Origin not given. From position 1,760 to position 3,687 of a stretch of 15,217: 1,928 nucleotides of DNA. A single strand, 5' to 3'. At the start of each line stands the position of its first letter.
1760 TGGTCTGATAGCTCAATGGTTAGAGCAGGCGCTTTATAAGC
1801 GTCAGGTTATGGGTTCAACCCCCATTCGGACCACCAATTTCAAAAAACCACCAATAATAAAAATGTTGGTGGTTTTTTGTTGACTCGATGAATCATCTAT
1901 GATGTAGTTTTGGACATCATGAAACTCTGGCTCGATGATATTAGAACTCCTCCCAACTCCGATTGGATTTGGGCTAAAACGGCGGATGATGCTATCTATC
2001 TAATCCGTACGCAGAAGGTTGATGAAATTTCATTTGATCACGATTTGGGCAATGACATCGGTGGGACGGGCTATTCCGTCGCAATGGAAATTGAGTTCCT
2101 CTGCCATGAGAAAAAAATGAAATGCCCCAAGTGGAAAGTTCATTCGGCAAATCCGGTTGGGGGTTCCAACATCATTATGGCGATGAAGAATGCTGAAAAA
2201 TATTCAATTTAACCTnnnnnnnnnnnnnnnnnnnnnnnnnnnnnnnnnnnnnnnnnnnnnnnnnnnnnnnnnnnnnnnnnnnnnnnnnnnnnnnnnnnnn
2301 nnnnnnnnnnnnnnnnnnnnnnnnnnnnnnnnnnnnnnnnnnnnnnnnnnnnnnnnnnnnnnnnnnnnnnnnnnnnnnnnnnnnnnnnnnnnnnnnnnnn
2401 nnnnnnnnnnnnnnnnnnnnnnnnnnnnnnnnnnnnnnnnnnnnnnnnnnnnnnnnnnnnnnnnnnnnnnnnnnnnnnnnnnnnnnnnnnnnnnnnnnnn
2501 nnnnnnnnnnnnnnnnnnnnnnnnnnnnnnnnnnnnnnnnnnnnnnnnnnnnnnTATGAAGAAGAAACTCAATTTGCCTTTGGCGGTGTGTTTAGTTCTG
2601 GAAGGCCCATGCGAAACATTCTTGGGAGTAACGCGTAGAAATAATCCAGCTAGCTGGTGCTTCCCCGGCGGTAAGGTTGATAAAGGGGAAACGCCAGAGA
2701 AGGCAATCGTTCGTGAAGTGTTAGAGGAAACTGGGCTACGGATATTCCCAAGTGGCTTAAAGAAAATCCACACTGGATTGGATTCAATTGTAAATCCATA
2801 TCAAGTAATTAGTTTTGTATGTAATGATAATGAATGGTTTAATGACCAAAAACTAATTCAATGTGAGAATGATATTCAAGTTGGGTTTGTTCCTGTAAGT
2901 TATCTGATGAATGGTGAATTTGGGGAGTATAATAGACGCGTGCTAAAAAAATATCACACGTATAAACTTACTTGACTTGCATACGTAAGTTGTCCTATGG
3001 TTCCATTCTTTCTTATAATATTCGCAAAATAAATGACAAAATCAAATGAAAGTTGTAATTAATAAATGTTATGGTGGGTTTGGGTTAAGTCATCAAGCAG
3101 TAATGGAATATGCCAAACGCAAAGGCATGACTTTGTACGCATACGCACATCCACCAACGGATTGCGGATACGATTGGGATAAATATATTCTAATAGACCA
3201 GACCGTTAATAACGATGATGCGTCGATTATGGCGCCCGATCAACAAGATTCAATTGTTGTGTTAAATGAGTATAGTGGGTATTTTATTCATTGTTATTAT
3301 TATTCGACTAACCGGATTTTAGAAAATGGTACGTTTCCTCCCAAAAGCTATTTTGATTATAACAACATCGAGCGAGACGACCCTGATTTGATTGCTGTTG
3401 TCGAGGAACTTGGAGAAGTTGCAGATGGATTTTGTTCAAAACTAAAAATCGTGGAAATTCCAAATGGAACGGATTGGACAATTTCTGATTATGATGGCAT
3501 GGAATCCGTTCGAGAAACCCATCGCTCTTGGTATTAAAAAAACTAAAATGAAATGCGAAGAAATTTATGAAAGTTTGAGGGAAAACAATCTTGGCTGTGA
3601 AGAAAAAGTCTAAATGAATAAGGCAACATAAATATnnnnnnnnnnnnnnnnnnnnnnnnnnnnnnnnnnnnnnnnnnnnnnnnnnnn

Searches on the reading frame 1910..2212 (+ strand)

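Call 16: search_protein_families(library=pfam, proteins=[window:1910-2212:+], max_evalue=0.01)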
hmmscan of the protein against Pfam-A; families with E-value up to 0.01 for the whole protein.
window:1910-2212:+ (100 aa): 1 family
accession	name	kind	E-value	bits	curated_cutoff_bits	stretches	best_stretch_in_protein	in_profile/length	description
PF20274.4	cREC_REC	-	7.4e-26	91.1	27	1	4-93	1-87/88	Cyclic-phosphate processing Receiver domain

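Call 66: search_protein_families(library=padloc, proteins=[window:1910-2212:+], max_evalue=0.01)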
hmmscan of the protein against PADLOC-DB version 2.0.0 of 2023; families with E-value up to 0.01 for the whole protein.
window:1910-2212:+ (100 aa): 0 families

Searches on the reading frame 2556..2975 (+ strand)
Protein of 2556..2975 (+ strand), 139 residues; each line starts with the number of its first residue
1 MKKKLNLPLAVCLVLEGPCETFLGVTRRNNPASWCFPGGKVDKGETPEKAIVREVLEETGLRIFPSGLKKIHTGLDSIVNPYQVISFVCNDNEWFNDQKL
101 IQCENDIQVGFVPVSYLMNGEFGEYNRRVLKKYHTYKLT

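Call 16: search_protein_families(library=pfam, proteins=[window:2556-2975:+], max_evalue=0.01)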
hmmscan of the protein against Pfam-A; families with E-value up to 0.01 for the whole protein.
window:2556-2975:+ (139 aa): 3 families
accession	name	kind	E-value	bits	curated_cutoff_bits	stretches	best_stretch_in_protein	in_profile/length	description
PF00293.34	NUDIX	-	1.8e-14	54.3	21.1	1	9-65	4-67/134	NUDIX domain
PF14815.12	NUDIX_4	-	0.0035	17.5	35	1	34-64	27-54/113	NUDIX domain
PF22327.2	Nudt16-like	-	0.0045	17.4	27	1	36-63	37-65/161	U8 snoRNA-decapping enzyme-like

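Call 87: search_protein_families(library=ncbifam, proteins=[window:2556-2975:+], max_evalue=0.00001)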
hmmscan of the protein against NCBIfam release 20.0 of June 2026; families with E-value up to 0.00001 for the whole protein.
window:2556-2975:+ (139 aa): 13 families
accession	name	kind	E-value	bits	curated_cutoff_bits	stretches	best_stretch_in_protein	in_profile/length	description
TIGR00586.1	mutt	equivalog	3.9e-11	43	97.9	1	26-131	22-125/129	8-oxo-dGTP diphosphatase MutT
NF008044.0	PRK10776.1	equivalog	2.6e-10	40.3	148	1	9-63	6-62/130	8-oxo-dGTP diphosphatase MutT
NF006530.0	PRK08999.1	equivalog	3.7e-09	36.1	245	1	28-63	29-64/315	Nudix family hydrolase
NF041652.1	Nud_hyd_Dein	equivalog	1.9e-08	34.7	200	1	29-135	40-141/152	Nudix hydrolase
TIGR02705.1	nudix_YtkD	equivalog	2.1e-08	33.9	154.4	1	36-61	49-74/156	RNA deprotection pyrophosphohydrolase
NF001935.0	PRK00714.1-2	equivalog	9.2e-08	31.8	259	1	20-62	21-61/183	RNA pyrophosphohydrolase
NF001936.0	PRK00714.1-3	equivalog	2.3e-07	30.8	118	1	18-61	20-64/155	RNA pyrophosphohydrolase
NF001937.0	PRK00714.1-4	equivalog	4.5e-07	29.6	139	1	11-62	11-61/161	RNA pyrophosphohydrolase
NF001934.0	PRK00714.1-1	equivalog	4.9e-07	29.3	241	1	26-62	25-61/176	RNA pyrophosphohydrolase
NF001938.0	PRK00714.1-5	equivalog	1.1e-06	28.1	116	1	27-62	40-75/172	RNA pyrophosphohydrolase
NF052459.1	OxoGTPPhMutT1Mycb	equivalog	2e-06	27.2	475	1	25-63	22-60/292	8-oxo-(d)GTP phosphatase MutT1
NF006961.0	PRK09438.1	equivalog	3.7e-06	26.5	103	1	2-64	2-64/151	dihydroneopterin triphosphate diphosphatase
NF007834.0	PRK10546.1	equivalog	5.5e-06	26.2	156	1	29-64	27-62/135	pyrimidine (deoxy)nucleoside triphosphate diphosphatase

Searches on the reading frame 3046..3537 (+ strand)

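Call 16: search_protein_families(library=pfam, proteins=[window:3046-3537:+], max_evalue=0.01)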
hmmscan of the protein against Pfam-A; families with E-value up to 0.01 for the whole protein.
window:3046-3537:+ (163 aa): 0 families

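Call 84: search_protein_families(library=phrogs, proteins=[window:3046-3537:+], max_evalue=0.001)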
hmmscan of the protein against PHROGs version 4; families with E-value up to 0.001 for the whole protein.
window:3046-3537:+ (163 aa): 1 family
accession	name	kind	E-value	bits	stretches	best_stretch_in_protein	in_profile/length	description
phrog_16527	-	unknown function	9.6e-34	117.5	1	1-162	1-117/119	-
